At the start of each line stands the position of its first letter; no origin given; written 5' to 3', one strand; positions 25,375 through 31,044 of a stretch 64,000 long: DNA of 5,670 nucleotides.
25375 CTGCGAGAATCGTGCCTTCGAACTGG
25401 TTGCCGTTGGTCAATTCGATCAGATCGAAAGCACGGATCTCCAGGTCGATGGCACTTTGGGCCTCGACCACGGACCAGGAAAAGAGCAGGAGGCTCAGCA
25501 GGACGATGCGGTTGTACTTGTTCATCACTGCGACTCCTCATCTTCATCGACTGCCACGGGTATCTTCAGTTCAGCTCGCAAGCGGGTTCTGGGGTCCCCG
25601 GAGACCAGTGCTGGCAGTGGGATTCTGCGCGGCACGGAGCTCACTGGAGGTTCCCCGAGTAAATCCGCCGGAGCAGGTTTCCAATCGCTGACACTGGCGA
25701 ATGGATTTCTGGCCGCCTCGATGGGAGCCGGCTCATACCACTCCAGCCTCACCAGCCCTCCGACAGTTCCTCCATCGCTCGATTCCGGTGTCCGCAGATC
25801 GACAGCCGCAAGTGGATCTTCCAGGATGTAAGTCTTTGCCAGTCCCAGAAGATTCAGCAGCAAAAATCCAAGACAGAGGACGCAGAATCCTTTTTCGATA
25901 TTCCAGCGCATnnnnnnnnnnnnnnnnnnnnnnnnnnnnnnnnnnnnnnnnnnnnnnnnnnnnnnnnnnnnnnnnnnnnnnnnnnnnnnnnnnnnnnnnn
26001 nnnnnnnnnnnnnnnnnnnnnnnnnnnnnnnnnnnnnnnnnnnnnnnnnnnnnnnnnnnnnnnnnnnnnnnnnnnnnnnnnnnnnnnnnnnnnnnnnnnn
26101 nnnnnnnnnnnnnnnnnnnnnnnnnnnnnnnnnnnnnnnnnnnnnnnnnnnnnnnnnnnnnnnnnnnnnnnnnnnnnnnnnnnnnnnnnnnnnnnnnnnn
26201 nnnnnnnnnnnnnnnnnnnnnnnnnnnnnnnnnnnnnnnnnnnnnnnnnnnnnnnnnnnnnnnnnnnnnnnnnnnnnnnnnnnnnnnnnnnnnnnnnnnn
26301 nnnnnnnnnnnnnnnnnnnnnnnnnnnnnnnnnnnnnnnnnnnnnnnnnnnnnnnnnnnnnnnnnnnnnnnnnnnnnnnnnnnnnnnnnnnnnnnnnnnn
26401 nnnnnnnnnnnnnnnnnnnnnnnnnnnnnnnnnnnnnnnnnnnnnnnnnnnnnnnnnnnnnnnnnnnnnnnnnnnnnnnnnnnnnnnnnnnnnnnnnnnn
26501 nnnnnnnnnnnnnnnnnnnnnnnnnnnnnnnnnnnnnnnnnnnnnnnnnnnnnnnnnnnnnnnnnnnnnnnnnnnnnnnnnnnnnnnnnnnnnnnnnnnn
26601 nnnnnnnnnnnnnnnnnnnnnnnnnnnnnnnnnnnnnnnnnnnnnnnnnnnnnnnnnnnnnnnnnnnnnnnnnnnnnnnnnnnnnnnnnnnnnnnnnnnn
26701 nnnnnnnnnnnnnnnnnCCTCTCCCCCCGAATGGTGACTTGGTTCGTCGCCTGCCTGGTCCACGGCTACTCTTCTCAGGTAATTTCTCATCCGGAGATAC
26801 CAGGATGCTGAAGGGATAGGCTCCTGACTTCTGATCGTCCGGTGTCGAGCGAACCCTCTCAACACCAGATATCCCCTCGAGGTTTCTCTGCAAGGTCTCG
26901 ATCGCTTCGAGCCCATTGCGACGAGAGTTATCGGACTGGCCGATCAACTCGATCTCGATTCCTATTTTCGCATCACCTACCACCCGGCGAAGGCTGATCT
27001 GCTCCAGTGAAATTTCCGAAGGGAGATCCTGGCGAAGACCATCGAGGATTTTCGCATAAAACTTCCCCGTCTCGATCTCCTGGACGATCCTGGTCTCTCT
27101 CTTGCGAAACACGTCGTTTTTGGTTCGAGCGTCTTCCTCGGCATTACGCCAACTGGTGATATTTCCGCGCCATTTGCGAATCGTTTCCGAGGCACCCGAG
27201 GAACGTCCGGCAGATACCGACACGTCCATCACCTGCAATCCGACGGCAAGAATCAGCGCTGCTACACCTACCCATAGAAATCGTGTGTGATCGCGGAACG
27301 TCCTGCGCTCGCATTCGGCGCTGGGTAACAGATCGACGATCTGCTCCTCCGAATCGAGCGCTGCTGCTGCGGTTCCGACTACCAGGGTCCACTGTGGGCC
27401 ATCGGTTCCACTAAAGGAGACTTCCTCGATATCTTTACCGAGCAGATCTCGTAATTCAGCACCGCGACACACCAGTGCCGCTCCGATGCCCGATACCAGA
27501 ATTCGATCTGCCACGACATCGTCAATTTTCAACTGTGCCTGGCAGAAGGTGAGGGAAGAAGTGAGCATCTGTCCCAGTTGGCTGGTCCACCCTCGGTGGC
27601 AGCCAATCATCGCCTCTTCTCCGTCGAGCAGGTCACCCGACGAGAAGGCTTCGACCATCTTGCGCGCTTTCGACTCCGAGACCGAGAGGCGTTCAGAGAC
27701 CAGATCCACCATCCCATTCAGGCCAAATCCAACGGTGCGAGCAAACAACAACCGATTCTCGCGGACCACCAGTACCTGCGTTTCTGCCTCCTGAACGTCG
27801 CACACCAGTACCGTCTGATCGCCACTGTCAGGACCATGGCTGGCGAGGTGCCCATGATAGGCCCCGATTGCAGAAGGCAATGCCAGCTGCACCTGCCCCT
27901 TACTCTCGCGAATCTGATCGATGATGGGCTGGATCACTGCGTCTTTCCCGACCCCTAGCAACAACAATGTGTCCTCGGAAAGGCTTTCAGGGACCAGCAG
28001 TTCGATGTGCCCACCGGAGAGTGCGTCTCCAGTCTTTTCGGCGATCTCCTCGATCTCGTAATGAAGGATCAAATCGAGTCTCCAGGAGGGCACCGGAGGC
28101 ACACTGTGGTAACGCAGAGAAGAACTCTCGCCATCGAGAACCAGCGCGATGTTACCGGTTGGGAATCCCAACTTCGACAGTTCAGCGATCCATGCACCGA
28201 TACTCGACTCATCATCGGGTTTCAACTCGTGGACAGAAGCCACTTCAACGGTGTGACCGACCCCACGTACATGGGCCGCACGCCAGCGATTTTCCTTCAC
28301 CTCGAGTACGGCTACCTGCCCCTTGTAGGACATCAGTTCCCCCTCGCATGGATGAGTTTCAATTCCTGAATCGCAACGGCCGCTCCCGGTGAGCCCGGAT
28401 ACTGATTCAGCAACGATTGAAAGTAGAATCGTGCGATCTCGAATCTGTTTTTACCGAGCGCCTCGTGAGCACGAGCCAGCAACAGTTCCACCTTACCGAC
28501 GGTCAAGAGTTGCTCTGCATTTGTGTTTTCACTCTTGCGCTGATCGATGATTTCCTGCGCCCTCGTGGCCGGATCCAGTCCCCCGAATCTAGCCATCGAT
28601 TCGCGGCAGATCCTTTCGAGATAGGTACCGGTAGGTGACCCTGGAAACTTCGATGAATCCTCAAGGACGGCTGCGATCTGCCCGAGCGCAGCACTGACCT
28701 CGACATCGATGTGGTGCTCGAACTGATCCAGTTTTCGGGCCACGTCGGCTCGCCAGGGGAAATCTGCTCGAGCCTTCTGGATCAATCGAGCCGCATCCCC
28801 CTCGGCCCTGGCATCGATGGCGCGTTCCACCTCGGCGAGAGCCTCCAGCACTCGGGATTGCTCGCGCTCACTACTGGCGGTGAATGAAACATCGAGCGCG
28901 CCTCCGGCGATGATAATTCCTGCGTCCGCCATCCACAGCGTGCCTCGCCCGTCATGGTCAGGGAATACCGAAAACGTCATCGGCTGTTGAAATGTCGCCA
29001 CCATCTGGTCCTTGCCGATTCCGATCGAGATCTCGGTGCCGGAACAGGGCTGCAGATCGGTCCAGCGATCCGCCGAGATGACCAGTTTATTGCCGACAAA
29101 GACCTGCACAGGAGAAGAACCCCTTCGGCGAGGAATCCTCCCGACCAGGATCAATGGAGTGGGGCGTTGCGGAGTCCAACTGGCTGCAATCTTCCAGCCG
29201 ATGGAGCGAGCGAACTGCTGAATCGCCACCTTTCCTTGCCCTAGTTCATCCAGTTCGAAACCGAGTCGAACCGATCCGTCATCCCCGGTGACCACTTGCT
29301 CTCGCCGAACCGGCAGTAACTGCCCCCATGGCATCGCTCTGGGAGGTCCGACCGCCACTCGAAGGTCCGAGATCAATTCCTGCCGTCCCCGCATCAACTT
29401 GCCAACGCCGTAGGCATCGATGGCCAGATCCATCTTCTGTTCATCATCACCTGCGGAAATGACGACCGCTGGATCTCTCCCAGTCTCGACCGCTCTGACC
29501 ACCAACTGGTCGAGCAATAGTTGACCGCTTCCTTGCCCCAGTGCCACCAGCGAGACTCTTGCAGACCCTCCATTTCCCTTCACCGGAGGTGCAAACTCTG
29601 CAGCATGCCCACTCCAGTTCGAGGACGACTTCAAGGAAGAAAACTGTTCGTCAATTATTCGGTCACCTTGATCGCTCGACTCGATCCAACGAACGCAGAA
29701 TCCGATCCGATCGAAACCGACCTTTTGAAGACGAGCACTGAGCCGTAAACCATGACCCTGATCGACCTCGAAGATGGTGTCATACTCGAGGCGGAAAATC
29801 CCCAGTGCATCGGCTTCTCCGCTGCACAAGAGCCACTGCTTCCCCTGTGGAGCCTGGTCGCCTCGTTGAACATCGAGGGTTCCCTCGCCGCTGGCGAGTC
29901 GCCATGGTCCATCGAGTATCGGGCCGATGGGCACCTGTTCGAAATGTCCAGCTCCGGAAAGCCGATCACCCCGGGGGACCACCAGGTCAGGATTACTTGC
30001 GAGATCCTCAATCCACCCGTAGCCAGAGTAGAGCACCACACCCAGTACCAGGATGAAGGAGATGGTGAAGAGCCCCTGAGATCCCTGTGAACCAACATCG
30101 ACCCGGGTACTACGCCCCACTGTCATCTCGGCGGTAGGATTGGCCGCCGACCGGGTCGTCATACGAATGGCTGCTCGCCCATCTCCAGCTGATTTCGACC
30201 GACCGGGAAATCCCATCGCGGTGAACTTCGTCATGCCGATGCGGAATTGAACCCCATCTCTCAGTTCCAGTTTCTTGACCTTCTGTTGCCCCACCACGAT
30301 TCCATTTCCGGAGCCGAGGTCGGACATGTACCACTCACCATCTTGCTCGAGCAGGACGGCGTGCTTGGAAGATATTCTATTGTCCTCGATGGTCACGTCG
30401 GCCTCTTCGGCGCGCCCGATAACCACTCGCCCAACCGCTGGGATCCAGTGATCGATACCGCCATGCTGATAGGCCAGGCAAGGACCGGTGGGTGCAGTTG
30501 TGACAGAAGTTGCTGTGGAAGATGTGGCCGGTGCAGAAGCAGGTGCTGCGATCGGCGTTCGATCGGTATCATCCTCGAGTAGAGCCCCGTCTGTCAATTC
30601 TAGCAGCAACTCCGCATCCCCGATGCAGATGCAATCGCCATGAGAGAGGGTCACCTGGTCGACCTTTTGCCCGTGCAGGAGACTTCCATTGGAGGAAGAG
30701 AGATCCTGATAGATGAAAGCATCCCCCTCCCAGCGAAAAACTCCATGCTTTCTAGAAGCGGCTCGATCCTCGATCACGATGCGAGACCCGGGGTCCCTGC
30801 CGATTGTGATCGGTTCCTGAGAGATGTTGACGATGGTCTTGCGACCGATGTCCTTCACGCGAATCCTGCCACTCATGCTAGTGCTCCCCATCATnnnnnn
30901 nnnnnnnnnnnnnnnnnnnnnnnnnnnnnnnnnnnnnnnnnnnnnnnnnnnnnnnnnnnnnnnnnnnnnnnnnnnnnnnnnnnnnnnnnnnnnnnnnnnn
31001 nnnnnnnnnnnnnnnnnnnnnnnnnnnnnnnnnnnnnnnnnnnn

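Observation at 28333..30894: Membrane protein with two cytoplasmic FHA domains and a 550-aa periplasmic domain (EssC-like front end without ATPase)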

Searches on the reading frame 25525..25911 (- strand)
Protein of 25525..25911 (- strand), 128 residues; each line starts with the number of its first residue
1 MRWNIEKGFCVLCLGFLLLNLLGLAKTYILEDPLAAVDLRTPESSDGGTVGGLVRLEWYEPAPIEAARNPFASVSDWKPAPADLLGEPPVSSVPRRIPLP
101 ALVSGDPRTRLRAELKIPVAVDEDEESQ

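Call 5: search_protein_families(library=pfam, proteins=[window:25525-25911:-], max_evalue=0.01)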
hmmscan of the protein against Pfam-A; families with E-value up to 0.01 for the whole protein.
window:25525-25911:- (128 aa): 0 families

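Call 7: search_protein_families(library=ncbifam, proteins=[window:25525-25911:-], max_evalue=0.01)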
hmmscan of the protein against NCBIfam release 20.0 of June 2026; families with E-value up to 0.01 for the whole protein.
window:25525-25911:- (128 aa): 0 families

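Call 92: search_solved_structures(query=A7, max_evalue=10)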
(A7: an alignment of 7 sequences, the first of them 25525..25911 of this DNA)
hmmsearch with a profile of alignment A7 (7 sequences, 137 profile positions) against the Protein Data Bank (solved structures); distinct sequences matched with E-value up to 10: 0.

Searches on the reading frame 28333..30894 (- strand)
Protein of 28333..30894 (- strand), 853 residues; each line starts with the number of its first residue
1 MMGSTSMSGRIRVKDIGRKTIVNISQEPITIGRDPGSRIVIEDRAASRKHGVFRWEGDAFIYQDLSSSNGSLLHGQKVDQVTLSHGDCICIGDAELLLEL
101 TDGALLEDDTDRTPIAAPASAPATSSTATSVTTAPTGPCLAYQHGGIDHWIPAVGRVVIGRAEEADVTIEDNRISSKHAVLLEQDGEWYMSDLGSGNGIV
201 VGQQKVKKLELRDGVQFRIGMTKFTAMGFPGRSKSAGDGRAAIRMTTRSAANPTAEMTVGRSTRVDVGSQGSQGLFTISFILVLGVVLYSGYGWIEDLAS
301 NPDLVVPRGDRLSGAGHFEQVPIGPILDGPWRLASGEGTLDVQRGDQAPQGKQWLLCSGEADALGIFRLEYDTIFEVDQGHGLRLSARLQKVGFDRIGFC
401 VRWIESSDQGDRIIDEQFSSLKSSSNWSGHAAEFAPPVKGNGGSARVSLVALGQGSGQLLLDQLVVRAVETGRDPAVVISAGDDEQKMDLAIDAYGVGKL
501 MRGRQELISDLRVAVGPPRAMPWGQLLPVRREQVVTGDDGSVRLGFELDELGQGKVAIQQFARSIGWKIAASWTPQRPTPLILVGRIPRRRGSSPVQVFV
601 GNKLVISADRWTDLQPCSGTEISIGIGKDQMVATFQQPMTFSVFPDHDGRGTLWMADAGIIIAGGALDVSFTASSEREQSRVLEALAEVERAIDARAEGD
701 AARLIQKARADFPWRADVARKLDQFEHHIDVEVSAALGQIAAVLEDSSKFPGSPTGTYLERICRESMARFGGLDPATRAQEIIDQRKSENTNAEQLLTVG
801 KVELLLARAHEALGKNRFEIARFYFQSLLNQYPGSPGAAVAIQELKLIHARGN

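Call 5: search_protein_families(library=pfam, proteins=[window:28333-30894:-], max_evalue=0.01)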
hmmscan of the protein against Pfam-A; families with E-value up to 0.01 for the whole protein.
window:28333-30894:- (853 aa): 3 families
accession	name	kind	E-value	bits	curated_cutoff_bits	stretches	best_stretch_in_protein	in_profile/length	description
PF00498.31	FHA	-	1.1e-31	109.5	20.7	2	157-220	1-67/67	FHA domain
PF16697.10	Yop-YscD_cpl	-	1.5e-25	89.7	33.2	2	155-225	17-89/94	Inner membrane component of T3SS, cytoplasmic domain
PF24352.1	DUF7512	-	0.00043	20.2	27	1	269-301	8-40/46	Family of unknown function (DUF7512)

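Call 7: search_protein_families(library=ncbifam, proteins=[window:28333-30894:-], max_evalue=0.01)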
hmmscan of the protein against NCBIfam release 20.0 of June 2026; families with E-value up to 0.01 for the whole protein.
window:28333-30894:- (853 aa): 6 families
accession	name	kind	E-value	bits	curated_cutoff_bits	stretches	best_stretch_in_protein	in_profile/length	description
NF049868.1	FhaB_Rv0019c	equivalog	1.2e-30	106.7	125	2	156-224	87-156/158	FHA domain-containing protein FhaB/FipA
NF041660.2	oxygluDhInhib_OdhI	equivalog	2.7e-18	66.1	200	2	24-96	53-125/130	oxoglutarate dehydrogenase inhibitor Odhl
TIGR03354.1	VI_FHA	hypoth_equivalog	3e-18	66.8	120.25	2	20-127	17-125/420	type VI secretion system-associated FHA domain protein TagH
NF033760.1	gliding_GltG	equivalog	3.6e-16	58.9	650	2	26-134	23-121/650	adventurous gliding motility protein GltG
NF052573.1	HisKinEspAMyxo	equivalog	3.6e-16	58.4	1400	2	118-222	14-114/755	serine histidine kinase EspA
NF052403.1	ESX1TransRegEspM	equivalog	3.9e-12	45.7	550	2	133-222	6-96/367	ESX-1 type VII secretion system transcriptional regulator EspM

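Call 8: search_solved_structures(query=window:28333-30894:-, max_evalue=1)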
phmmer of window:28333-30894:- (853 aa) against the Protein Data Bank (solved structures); distinct sequences matched with E-value up to 1: 24.
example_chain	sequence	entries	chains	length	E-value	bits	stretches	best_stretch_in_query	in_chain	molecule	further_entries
6i2q_B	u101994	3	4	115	9.1e-09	37.2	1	25-98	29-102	Glycogen accumulation regulator GarA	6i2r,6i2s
8p5r_G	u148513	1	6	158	2e-08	36.1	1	25-97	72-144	Glycogen accumulation regulator GarA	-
2kfu_A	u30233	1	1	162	6.9e-08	34.3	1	26-109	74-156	Rv1827 pThr 22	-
6i2p_D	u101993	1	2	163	7e-08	34.3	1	26-109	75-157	Glycogen accumulation regulator GarA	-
7rj3_A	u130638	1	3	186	9.6e-08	33.8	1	26-109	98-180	Glycogen accumulation regulator GarA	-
2lc1_A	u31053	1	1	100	9.8e-08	33.8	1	11-99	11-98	Putative uncharacterized protein TB39.8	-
2kkl_A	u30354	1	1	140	1.1e-07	33.6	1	26-97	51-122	Uncharacterized protein Mb1858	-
3po8_A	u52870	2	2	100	1.4e-07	33.3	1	23-99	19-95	Putative uncharacterized protein TB39.8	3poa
3oun_A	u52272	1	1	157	5.8e-07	31.3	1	11-98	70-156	Putative uncharacterized protein TB39.8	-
6ccd_A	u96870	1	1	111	1e-06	30.5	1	137-234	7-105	ABC transporter ATP-binding/permease protein Rv1747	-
2fez_A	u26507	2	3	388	3e-05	25.6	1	106-226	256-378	Probable regulatory protein embR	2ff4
1uht_A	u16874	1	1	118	0.00011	23.7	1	29-95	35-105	expressed protein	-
6cah_A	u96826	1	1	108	0.00015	23.3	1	26-106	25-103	ABC transporter ATP-binding/permease protein Rv1747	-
2kb3_A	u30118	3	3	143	0.00016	23.2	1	151-225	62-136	Oxoglutarate dehydrogenase inhibitor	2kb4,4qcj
8p5x_G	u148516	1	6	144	0.00016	23.2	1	151-225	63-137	Oxoglutarate dehydrogenase inhibitor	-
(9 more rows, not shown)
